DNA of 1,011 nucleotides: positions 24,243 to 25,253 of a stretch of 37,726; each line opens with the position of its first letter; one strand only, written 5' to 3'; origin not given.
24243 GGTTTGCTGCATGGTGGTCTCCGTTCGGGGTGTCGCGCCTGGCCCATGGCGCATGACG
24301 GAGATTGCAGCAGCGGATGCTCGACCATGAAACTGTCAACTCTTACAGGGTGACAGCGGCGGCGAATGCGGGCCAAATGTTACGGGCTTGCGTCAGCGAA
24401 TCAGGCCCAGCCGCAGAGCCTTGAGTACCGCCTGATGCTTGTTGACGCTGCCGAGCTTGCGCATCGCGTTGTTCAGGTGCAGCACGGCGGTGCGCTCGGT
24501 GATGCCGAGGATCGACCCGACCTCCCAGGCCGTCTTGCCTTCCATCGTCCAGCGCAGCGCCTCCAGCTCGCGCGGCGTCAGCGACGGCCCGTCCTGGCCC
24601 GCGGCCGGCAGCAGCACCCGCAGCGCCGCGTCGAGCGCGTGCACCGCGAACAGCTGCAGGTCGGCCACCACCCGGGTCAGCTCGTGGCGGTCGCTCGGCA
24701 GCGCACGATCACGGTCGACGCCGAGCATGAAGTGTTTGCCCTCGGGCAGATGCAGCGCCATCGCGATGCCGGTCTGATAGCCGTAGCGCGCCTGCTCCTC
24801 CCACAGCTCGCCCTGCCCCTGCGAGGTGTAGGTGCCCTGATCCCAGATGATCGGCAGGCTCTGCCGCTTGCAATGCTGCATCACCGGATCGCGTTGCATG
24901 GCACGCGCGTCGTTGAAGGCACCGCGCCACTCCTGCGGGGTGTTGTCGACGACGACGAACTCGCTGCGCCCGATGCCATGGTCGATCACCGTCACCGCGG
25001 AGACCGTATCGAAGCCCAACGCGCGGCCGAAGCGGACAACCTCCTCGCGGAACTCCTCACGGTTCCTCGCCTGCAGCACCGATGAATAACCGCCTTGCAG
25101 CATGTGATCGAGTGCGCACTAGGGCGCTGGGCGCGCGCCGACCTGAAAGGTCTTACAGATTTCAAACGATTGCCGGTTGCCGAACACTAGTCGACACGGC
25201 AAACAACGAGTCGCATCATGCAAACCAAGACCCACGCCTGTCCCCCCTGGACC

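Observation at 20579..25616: Candidate LuxR-controlled secreted mini-peptide system: LuxR solo, lux boxes, GG-leader peptide, HlyD and PCAT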

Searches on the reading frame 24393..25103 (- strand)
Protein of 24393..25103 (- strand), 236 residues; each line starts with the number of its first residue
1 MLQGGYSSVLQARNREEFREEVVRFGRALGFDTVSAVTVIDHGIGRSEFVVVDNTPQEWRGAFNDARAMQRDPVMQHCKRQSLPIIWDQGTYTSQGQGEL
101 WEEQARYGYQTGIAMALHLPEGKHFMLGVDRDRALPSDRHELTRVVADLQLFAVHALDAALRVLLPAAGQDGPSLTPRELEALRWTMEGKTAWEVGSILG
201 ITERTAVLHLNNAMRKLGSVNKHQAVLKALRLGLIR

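Call 3: search_protein_families(library=pfam, proteins=[window:24393-25103:-], max_evalue=0.01)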
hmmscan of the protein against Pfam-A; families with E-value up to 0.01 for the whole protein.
window:24393-25103:- (236 aa): 2 families
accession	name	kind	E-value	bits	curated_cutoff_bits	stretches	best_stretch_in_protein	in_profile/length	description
PF03472.21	Autoind_bind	-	1.1e-26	93.6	23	1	15-159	2-148/149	Autoinducer binding domain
PF00196.25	GerE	-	1.6e-14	53.7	23.5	1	174-228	2-56/57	Bacterial regulatory proteins, luxR family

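Call 5: find_related_loci(query=window:24393-25103:-, collection=genome_contigs, flank=10000)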
Query window:24393-25103:- (236 aa) in genome_contigs; peptide patterns used: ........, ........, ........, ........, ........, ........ (x = any residue, [..] = any of these).
451 stretches matched a pattern; 341 encode a relative of the query (tblastn E <= 1e-3); the best 80 are kept; 80 distinct loci.
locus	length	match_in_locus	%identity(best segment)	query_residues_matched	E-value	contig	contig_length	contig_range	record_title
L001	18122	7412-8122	94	1-236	8e-149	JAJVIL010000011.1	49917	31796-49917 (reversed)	MAG: Burkholderiaceae bacterium isolate Bin_7R c_000000002133, whole genome shotgun sequence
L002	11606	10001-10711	92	1-236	1e-148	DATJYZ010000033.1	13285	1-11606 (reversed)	MAG TPA_asm: Burkholderiaceae bacterium isolate SMAG_U15165 k141_1488155, whole genome shotgun sequence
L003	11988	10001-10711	92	1-236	3e-146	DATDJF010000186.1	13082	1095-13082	MAG TPA_asm: Burkholderiaceae bacterium isolate SMAG_U323 k141_905845, whole genome shotgun sequence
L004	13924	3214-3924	91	1-236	9e-146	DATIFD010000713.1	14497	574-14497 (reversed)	MAG TPA_asm: Burkholderiaceae bacterium isolate SMAG_U16386 k141_1072827, whole genome shotgun sequence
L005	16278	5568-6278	90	1-236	6e-143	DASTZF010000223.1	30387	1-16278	MAG TPA_asm: Burkholderiaceae bacterium isolate SMAG_U2461 k141_1586082, whole genome shotgun sequence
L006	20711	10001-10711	89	1-236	2e-142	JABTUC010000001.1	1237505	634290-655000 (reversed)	MAG: Ideonella sp. isolate H3_PRO2 seq001, whole genome shotgun sequence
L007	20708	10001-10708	83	1-235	7e-135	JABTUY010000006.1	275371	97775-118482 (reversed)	MAG: Ideonella sp. isolate H5_PRO6 seq006, whole genome shotgun sequence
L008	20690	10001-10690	85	1-229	2e-133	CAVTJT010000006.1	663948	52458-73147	MAG: uncultured beta proteobacterium isolate MFD05567.bin.2.232 genome assembly, contig: contig_17602, whole genome shot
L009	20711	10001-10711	84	1-236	3e-133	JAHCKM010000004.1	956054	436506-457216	MAG: Burkholderiaceae bacterium isolate TGS_PRO28 PRO28_4, whole genome shotgun sequence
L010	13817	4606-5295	84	1-229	3e-132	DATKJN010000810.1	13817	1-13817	MAG TPA_asm: Burkholderiaceae bacterium isolate SMAG_U14631 k141_2046262, whole genome shotgun sequence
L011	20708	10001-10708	80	1-235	8e-130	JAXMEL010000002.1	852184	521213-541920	MAG: Burkholderiaceae bacterium isolate STL-PRO61 C2.227.fa-2, whole genome shotgun sequence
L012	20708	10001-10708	78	1-235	7e-125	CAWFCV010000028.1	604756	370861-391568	MAG: uncultured beta proteobacterium isolate MFD04651.bin.2.15 genome assembly, contig: contig_4853, whole genome shotgu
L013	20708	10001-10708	78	1-235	2e-124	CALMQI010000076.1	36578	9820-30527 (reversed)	MAG TPA_asm: uncultured Burkholderiales bacterium isolate SRR5739202_bin.26_CONCOCT_v1.1_MAG genome assembly, contig: ER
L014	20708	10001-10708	74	1-235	6e-118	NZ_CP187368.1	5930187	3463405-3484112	Rubrivivax sp. RP6-9 chromosome, complete genome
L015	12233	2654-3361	73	1-235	2e-117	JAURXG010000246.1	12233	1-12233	MAG: Aquabacterium sp. isolate E10_concoct.bin.94_sub E10_k141_29648, whole genome shotgun sequence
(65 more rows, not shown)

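Call 17: search_protein_families(library=ncbifam, proteins=[window:24393-25103:-], max_evalue=0.01)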
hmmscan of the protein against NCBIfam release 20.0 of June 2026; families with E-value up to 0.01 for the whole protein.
window:24393-25103:- (236 aa): 14 families
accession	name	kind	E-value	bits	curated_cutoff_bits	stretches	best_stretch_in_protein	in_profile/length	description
NF007561.1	PRK10188.1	equivalog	7e-20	71.4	350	1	15-235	23-240/240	quorum-sensing transcriptional regulator SdiA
TIGR03541.1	reg_near_HchA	equivalog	7.9e-15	55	215.6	1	9-235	11-232/232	PA1136 family autoinducer-binding transcriptional regulator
TIGR03020.2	EpsA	equivalog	2.6e-12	46.9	170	1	173-230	189-246/247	XrtB/PEP-CTERM-associated transcriptional regulator EpsA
NF010444.1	PRK13870.1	equivalog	9.5e-10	38.3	250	1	45-235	43-234/234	autoinducer-binding transcriptional regulator TraR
NF047785.1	respo_reg_MadR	equivalog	1.3e-09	37.7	300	1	166-235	140-209/209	MadR family response regulator transcription factor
NF047403.1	TransRegVisR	equivalog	4.5e-08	32.8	300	1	173-235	157-219/220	transcriptional regulator VisR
NF047402.1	TransRegVisN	equivalog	6.1e-08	32.2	250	1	174-234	185-245/246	transcriptional regulator VisN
NF011896.0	PRK15369.1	equivalog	9.9e-05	22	242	1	163-235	138-210/211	two component system response regulator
NF041673.1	transregRamA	equivalog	0.00013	21.2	500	1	166-235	210-279/280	acetate metabolism transcriptional regulator RamA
NF007505.1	PRK10100.1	equivalog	0.00018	21.2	250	1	171-228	141-198/204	biofilm master transcriptional regulator CsgD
NF052366.1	photon_PedR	equivalog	0.001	19.2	120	1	174-234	2-62/74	photosynthetic electron transport-dependent transcriptional regulator PedR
NF007708.0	PRK10403.1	equivalog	0.0012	18.3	343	1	174-222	153-201/215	nitrate/nitrite response regulator protein NarP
NF052445.1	RespRegMctR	equivalog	0.0017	17.8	300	1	168-219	138-189/205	two-component system response regulator MctR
NF007935.0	PRK10651.1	equivalog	0.0041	16.3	250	1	155-218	136-199/216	two-component system response regulator NarL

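Call 18: search_solved_structures(query=window:24393-25103:-, max_evalue=0.001, show_alignments=4)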
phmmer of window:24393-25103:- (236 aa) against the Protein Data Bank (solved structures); distinct sequences matched with E-value up to 0.001: 26.
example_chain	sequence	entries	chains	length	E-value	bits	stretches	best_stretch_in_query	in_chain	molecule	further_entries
6mwz_A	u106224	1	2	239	7.5e-24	87.9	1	46-235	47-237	Transcriptional regulator LasR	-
6mwh_A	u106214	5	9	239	7.7e-24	87.9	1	46-235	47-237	Transcriptional regulator LasR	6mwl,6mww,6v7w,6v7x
6mvn_A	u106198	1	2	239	1.7e-23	86.7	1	46-235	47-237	Transcriptional regulator LasR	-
7r3g_B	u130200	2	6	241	6.8e-23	84.8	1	24-235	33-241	Regulatory protein RhlR | PROSS optimized variant of RhlR with 75 mutations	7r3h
3szt_A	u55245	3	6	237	5.4e-22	81.8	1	5-235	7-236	Quorum-sensing control repressor | LuxR family transcriptional regulator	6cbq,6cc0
7r3i_A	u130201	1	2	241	5.8e-19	71.9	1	24-235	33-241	PROSS optimized variant of RhlR with 61 mutations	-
3qp6_A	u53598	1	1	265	1e-16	64.6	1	44-233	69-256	CviR transcriptional regulator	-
4lfu_A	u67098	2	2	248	2.5e-15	60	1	16-235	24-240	Regulatory protein SdiA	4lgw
3qp5_A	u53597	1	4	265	2.6e-15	60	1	44-233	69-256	CviR transcriptional regulator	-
4y13_A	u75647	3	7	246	3.5e-15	59.5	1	16-235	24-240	Transcriptional regulator of ftsQAZ gene cluster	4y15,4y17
7r3j_C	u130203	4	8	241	1.1e-12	51.4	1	27-235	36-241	Regulatory protein RhlR | RhlR protein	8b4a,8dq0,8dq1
7r3e_A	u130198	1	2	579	7.1e-12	48.7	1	27-235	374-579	2-aminobenzoylacetyl-CoA thioesterase,Regulatory protein RhlR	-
1h0m_A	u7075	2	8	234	7.9e-11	45.3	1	48-231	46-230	Transcriptional activator protein TraR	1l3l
6d6a_A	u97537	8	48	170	1.2e-10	44.7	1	26-138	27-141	Transcriptional activator protein LasR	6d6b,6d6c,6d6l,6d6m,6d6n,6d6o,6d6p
3ix3_A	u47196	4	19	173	1.2e-10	44.7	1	26-139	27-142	Transcriptional activator protein lasR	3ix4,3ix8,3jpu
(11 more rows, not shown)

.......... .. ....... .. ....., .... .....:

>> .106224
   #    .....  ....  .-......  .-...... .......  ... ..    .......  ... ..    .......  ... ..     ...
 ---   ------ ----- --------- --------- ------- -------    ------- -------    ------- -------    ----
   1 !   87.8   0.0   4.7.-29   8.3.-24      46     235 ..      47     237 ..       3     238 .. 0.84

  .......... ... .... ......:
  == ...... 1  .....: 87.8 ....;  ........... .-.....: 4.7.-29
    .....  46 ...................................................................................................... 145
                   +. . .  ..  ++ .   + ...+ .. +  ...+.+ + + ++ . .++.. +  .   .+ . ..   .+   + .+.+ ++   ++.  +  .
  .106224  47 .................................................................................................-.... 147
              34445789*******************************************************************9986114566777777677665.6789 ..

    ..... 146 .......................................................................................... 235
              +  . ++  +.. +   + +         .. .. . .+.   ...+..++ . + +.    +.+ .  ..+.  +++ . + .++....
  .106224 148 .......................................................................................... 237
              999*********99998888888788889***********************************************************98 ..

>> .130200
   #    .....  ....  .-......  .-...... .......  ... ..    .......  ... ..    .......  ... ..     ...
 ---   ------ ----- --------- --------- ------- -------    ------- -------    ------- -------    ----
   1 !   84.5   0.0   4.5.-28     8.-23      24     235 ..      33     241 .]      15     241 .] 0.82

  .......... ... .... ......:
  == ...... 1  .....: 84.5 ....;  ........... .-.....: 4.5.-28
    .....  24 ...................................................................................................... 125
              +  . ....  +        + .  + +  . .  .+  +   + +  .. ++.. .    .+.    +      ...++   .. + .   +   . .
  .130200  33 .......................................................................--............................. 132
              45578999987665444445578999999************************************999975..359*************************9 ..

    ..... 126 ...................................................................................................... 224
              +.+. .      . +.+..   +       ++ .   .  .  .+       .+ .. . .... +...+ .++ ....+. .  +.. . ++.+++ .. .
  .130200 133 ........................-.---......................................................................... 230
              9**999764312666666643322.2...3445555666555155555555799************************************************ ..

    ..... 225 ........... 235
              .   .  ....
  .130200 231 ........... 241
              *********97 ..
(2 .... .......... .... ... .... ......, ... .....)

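Call 32: find_related_loci(query=A1, collection=metagenome_contigs, flank=6000)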
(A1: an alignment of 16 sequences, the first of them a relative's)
Query A1 (237 aa) in metagenome_contigs; peptide patterns used: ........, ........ (x = any residue, [..] = any of these).
600 stretches matched a pattern (row limit reached: there are more); 476 encode a relative of the query (tblastn E <= 1e-3); the best 80 are kept; 80 distinct loci.
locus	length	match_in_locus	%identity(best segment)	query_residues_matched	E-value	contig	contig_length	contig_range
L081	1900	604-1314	82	1-237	6e-145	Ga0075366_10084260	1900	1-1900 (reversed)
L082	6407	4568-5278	83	1-237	9e-135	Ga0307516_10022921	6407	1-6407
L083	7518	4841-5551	81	1-237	3e-134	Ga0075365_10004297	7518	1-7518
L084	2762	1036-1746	81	1-237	6e-140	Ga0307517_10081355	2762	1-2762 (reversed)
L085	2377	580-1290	83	1-237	1e-140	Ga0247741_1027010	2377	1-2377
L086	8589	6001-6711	80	1-237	2e-132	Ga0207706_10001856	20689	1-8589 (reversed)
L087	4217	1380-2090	82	1-237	2e-134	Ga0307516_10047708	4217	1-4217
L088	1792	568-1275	84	1-236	2e-141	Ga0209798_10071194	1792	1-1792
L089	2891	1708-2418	79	1-237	8e-136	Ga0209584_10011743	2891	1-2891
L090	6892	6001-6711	78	1-237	2e-130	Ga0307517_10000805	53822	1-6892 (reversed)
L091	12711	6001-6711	78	1-237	2e-130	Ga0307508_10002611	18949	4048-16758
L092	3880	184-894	80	1-237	2e-133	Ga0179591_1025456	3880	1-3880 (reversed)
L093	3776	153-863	79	1-237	5e-133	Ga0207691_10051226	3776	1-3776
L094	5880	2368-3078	79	1-237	2e-130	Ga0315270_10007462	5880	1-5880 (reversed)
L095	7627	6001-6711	78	1-237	5e-130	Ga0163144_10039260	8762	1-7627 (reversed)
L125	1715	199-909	76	1-237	1e-133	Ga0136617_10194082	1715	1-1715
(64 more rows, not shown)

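Call 63: find_homologous_proteins(query=window:24393-25103:-, max_evalue=1e-20)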
Query window:24393-25103:- (236 aa): 3906 proteins with E <= 1e-20 among 5535 candidates; the best 120 are listed.
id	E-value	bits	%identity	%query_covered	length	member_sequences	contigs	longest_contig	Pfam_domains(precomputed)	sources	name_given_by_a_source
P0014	2.1e-145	500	94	100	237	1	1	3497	PF00196.26,PF03472.22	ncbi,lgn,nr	ncbi:MAG TPA: LuxR family transcriptional regulator [Burkholderiaceae bacterium]|nr:LuxR family tran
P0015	2.7e-143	493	92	100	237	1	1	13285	PF00196.26,PF03472.22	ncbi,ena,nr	ncbi:MAG TPA: LuxR family transcriptional regulator [Burkholderiaceae bacterium]|nr:LuxR family tran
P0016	3.0e-143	493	92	100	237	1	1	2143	PF00196.26,PF03472.22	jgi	jgi:DNA-binding CsgD family transcriptional regulator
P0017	2.9e-142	490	92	100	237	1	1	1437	PF00196.26,PF03472.22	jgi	jgi:DNA-binding CsgD family transcriptional regulator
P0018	8.3e-142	489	92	100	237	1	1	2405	PF00196.26,PF03472.22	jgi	-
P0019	8.8e-142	489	92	100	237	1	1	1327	PF00196.26,PF03472.22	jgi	jgi:DNA-binding CsgD family transcriptional regulator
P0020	1.7e-141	488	92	100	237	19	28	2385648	PF00196.26,PF03472.22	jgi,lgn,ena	jgi:DNA-binding CsgD family transcriptional regulator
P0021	2.1e-141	487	92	100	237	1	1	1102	PF00196.26,PF03472.22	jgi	-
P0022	2.7e-141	487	92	100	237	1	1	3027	PF00196.26,PF03472.22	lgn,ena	-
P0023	2.8e-141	487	92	100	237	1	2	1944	PF00196.26,PF03472.22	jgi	jgi:DNA-binding CsgD family transcriptional regulator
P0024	3.8e-141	486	92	100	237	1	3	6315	PF00196.26,PF03472.22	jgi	jgi:DNA-binding CsgD family transcriptional regulator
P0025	3.9e-141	486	92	100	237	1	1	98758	PF00196.26,PF03472.22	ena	-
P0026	5.2e-141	486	92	100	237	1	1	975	PF00196.26,PF03472.22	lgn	-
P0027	7.1e-141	486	92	100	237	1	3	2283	PF00196.26,PF03472.22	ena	-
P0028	7.2e-141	486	92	100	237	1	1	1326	PF00196.26,PF03472.22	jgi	jgi:DNA-binding CsgD family transcriptional regulator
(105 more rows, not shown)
